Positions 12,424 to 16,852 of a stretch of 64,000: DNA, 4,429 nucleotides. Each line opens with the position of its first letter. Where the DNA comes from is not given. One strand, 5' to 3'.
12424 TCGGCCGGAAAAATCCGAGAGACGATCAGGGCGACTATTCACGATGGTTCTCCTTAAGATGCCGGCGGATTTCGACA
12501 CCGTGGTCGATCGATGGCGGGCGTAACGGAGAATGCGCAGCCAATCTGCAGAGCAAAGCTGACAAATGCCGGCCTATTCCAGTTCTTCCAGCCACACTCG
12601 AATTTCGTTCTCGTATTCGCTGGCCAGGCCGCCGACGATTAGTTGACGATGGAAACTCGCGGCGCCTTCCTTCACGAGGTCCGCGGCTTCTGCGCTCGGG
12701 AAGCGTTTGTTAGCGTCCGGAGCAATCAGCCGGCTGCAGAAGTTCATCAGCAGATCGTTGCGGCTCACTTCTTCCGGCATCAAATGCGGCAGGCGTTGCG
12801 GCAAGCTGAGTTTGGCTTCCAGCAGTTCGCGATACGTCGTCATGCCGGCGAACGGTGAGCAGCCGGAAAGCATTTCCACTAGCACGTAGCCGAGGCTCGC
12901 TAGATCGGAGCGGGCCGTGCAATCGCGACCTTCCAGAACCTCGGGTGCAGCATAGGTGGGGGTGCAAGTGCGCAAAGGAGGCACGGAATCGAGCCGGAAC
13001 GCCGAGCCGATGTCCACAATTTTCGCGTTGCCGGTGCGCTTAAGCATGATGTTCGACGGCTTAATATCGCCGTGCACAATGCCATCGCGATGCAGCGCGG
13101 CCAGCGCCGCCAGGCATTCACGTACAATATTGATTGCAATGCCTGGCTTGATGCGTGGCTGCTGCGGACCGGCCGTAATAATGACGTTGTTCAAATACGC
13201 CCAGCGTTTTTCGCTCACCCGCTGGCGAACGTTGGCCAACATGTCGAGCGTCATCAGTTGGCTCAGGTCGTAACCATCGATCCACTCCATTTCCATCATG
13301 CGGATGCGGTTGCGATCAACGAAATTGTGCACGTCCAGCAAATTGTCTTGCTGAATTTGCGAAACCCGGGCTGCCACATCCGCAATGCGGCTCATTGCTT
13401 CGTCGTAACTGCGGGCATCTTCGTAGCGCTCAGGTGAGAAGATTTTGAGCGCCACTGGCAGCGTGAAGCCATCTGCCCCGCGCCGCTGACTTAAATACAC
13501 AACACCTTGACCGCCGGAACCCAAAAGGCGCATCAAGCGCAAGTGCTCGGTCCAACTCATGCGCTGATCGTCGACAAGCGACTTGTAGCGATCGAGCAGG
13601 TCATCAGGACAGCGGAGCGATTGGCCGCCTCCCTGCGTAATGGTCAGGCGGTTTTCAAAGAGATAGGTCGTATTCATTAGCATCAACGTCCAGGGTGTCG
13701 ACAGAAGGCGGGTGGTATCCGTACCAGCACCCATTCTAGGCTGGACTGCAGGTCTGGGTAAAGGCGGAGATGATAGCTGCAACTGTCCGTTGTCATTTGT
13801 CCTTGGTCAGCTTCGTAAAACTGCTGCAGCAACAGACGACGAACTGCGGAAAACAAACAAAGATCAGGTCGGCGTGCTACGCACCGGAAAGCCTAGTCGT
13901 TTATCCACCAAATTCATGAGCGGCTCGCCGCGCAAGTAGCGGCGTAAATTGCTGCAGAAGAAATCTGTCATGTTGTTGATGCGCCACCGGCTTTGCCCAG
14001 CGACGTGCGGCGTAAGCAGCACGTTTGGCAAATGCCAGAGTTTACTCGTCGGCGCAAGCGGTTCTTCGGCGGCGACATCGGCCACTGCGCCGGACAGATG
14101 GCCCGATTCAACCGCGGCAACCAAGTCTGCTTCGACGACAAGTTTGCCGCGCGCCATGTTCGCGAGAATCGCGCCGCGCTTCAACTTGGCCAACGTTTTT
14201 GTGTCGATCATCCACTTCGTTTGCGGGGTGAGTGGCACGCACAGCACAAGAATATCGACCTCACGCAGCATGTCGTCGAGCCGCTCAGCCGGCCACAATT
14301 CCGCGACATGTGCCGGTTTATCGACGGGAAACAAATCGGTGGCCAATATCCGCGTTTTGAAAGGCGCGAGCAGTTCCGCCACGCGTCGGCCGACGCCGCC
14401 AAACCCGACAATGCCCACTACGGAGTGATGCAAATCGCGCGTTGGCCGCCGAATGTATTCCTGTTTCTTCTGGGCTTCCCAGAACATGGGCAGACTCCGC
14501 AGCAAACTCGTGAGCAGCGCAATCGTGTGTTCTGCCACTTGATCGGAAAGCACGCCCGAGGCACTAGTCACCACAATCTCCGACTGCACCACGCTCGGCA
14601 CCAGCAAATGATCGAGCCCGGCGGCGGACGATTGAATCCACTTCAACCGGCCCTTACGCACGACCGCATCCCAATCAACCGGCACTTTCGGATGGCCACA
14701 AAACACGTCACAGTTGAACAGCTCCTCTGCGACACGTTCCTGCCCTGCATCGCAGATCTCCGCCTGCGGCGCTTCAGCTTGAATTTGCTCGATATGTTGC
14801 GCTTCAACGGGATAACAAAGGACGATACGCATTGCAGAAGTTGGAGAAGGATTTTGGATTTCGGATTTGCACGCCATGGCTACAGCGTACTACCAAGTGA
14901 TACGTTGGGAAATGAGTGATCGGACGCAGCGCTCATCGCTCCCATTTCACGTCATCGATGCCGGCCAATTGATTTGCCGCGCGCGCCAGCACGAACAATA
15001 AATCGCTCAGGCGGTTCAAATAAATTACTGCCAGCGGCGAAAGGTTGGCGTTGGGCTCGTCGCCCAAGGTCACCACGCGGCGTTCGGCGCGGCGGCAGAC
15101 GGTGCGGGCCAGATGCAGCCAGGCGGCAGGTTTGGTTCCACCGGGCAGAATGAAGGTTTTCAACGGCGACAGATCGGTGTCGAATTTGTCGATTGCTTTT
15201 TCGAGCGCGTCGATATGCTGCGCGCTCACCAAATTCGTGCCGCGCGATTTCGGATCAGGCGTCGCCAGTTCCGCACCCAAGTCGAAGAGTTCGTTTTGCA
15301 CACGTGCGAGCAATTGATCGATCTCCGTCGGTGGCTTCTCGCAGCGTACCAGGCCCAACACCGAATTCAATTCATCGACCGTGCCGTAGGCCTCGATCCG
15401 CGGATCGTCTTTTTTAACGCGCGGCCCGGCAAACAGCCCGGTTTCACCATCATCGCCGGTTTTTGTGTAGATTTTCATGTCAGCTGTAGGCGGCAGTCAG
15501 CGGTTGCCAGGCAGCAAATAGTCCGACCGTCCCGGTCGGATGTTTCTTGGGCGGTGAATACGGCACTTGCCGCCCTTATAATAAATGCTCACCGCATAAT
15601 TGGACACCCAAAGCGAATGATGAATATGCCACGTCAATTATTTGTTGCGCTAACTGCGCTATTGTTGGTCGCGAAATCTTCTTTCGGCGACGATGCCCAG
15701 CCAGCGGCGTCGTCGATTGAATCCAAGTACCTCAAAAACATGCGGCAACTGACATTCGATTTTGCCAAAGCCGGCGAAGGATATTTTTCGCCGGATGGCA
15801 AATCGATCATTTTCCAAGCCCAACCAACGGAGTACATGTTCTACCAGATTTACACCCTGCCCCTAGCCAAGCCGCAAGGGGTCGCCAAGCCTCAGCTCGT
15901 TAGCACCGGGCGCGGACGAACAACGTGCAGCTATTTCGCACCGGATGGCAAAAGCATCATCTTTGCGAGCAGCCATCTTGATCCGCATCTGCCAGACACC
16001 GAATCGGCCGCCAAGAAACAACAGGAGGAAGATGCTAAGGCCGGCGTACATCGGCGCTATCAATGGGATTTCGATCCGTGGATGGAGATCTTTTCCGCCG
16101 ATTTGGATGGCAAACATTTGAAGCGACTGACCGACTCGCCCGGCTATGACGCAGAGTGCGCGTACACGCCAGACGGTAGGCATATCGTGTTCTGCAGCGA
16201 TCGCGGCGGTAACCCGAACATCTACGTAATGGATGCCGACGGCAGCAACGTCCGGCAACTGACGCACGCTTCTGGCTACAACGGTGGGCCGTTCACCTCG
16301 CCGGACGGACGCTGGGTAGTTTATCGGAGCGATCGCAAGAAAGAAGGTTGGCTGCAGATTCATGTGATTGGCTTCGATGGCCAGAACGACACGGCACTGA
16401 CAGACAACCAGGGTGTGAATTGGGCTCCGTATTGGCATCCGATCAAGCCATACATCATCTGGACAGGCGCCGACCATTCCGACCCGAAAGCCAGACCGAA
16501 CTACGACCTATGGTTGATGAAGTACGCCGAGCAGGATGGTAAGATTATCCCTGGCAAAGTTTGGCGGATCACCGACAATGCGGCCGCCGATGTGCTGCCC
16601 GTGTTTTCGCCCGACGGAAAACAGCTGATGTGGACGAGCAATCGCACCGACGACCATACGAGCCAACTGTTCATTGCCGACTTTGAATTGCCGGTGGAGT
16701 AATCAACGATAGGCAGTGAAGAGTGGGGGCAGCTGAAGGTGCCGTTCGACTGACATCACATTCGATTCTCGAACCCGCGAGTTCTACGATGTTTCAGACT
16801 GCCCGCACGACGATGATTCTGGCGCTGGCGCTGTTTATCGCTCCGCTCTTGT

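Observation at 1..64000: At least 14 genes are split across reading frames: a systematic homopolymer-indel signature rather than mass pseudogenisation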

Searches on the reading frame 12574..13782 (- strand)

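Call 11: search_protein_families(library=pfam, proteins=[window:12574-13782:-], max_evalue=0.01)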
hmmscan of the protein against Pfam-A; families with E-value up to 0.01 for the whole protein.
window:12574-13782:- (402 aa): 8 families
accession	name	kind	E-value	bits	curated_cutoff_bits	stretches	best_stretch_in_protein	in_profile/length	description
PF00069.31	Pkinase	-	1.1e-32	113.9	31.7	1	83-365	3-256/263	Protein kinase domain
PF07714.23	PK_Tyr_Ser-Thr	-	1.5e-18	67.5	23.1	1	82-339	2-233/258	Protein tyrosine and serine/threonine kinase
PF17667.7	Pkinase_fungal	-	4.3e-08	32.7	24.1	1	218-303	290-385/387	Fungal protein kinase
PF07387.17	Seadorna_VP7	-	1.1e-05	25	20.3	1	216-260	143-189/308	Seadornavirus VP7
PF13095.12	FTA2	-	0.00013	22.1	30.2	1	201-261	162-213/214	Kinetochore Sim4 complex subunit FTA2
PF14531.12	Kinase-like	-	0.00013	21.8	25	1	227-286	158-216/289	Kinase-like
PF03109.22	ABC1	-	0.00013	21.6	22.9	1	160-265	142-218/244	ABC1 atypical kinase-like domain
PF01636.29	APH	-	0.00024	21.4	23.2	1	207-253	153-186/239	Phosphotransferase enzyme family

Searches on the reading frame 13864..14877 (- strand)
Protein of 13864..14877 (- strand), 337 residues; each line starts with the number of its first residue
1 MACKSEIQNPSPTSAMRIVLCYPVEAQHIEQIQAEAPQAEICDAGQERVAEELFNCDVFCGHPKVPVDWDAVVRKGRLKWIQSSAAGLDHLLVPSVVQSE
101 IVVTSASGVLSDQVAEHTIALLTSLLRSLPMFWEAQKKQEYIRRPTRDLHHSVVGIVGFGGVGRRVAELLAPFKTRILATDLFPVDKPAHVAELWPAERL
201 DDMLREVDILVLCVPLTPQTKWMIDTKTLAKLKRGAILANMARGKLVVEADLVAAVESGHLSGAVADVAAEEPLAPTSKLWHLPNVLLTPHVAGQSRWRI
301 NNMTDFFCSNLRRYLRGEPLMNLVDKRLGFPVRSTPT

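Call 10: list_cluster_members(proteins=[window:13864-14877:-, window:14933-15478:-, window:15113-16702:+, window:22177-24186:-, window:27162-29372:-, window:30866-33136:-, window:33652-34683:-, window:48025-49710:-, window:52048-53238:-, window:59868-60848:-])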
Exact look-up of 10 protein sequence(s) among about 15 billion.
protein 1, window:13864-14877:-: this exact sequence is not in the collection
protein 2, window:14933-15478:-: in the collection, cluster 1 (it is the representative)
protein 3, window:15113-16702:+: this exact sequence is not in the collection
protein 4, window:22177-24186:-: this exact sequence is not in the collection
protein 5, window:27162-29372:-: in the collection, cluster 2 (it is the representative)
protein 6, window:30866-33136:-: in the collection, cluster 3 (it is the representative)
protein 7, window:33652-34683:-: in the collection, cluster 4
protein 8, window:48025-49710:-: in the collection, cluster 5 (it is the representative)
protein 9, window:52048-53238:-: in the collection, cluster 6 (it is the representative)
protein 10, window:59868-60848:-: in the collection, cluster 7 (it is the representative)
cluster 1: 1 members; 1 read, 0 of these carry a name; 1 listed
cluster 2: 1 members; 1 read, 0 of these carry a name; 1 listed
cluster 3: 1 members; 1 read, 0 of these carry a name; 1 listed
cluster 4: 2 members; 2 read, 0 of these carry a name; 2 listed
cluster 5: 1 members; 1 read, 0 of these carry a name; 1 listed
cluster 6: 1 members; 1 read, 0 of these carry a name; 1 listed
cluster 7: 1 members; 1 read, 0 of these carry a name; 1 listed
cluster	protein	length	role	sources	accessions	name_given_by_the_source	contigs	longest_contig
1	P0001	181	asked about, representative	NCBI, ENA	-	-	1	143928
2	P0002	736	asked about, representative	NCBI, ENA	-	-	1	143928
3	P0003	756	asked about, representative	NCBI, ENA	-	-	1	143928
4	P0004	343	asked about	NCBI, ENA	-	-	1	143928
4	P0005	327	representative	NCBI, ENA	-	-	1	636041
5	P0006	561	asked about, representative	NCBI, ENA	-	-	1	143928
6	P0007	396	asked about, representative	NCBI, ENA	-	-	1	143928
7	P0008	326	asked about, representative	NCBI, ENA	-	-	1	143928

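Call 11: search_protein_families(library=pfam, proteins=[window:13864-14877:-], max_evalue=0.01)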
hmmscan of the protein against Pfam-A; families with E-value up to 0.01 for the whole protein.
window:13864-14877:- (337 aa): 3 families
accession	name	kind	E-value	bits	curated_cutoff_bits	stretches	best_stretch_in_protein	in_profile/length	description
PF02826.25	2-Hacid_dh_C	-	5.9e-50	169.5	25.1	1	119-293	1-178/178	D-isomer specific 2-hydroxyacid dehydrogenase, NAD binding domain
PF00389.36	2-Hacid_dh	-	5.1e-13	49.3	24.6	1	20-324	3-133/134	D-isomer specific 2-hydroxyacid dehydrogenase, catalytic domain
PF00670.27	AdoHcyase_NAD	-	1.8e-06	28.6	27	1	153-249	25-117/162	S-adenosyl-L-homocysteine hydrolase, NAD binding domain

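Call 13: find_encoding_contigs(protein=P0005, flank=10000, max_places=4)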
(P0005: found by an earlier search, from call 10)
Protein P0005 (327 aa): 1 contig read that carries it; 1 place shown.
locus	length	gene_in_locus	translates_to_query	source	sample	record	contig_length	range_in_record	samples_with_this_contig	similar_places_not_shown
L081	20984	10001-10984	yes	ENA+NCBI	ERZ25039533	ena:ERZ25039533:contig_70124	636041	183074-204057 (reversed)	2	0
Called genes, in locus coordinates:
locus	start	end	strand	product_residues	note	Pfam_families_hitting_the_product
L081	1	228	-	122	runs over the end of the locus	-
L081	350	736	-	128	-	PF03118:RNA_pol_A_CTD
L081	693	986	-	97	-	PF03118:RNA_pol_A_CTD (weak)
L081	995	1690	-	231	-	PF07719:TPR_2 (faint), PF13428:TPR_14 (faint), PF12895:ANAPC3 (weak), PF13424:TPR_12 (faint), PF14559:TPR_19 (faint), PF25062:ARM_TT21_N (faint), PF13431:TPR_17 (faint), PF13432:TPR_16 (weak), +3 more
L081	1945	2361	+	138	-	-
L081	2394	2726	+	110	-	-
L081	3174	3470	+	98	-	-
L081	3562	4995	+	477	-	PF12704:MacB_PCD (weak)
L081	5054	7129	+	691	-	PF13620:CarboxypepD_reg (faint), PF20598:DUF6795 (faint)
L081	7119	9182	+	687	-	PF13620:CarboxypepD_reg (faint), PF13715:CarbopepD_reg_2 (faint)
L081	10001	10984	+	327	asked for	PF22847:Glyco_hydro_43_rel, PF04616:Glyco_hydro_43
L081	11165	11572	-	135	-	-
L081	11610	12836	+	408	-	PF00005:ABC_tran, PF02463:SMC_N (faint), PF13304:AAA_21 (faint), PF12848:ABC_tran_Xtn, PF00005:ABC_tran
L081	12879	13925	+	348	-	PF03235:GmrSD_N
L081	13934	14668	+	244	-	PF07510:GmrSD_C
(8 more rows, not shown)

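Call 15: find_encoding_contigs(protein=P0004, flank=10000, max_places=4)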
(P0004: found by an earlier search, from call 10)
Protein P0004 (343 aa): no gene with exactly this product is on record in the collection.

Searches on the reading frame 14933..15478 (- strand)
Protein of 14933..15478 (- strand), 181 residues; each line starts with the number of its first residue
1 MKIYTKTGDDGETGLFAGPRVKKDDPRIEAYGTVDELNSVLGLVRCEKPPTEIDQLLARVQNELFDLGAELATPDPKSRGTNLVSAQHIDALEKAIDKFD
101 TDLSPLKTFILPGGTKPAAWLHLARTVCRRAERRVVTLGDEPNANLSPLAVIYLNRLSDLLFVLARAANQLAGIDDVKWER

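Call 11: search_protein_families(library=pfam, proteins=[window:14933-15478:-], max_evalue=0.01)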
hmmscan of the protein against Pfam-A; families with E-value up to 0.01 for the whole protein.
window:14933-15478:- (181 aa): 1 family
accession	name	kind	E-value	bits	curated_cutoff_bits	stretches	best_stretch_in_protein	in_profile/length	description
PF01923.23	Cob_adeno_trans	-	1.4e-65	221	24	1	3-167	1-170/171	Cobalamin adenosyltransferase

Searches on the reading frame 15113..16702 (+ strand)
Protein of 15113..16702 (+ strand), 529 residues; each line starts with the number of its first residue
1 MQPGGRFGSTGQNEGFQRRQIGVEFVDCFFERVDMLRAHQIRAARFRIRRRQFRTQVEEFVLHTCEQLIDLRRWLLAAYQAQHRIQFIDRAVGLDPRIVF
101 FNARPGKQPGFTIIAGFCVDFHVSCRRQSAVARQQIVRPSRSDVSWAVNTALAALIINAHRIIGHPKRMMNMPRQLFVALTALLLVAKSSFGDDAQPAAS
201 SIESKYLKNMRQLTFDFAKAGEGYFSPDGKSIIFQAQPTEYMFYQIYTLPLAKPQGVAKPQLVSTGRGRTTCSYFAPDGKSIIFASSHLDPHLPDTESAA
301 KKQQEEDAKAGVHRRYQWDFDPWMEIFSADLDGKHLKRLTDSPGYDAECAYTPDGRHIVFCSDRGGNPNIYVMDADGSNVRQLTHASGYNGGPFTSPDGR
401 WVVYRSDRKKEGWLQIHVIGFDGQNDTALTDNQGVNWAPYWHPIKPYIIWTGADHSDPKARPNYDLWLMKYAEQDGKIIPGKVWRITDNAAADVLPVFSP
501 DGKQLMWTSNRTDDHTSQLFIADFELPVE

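Call 11: search_protein_families(library=pfam, proteins=[window:15113-16702:+], max_evalue=0.01)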
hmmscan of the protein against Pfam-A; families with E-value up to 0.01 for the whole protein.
window:15113-16702:+ (529 aa): 2 families
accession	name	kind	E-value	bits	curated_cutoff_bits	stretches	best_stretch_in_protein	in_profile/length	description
PF07676.18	PD40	-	6.8e-43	144.2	20.9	4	336-372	1-38/38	WD40-like Beta Propeller Repeat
PF14583.12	Pectate_lyase22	-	0.0099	15.1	30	0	349-406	41-99/386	Oligogalacturonate lyase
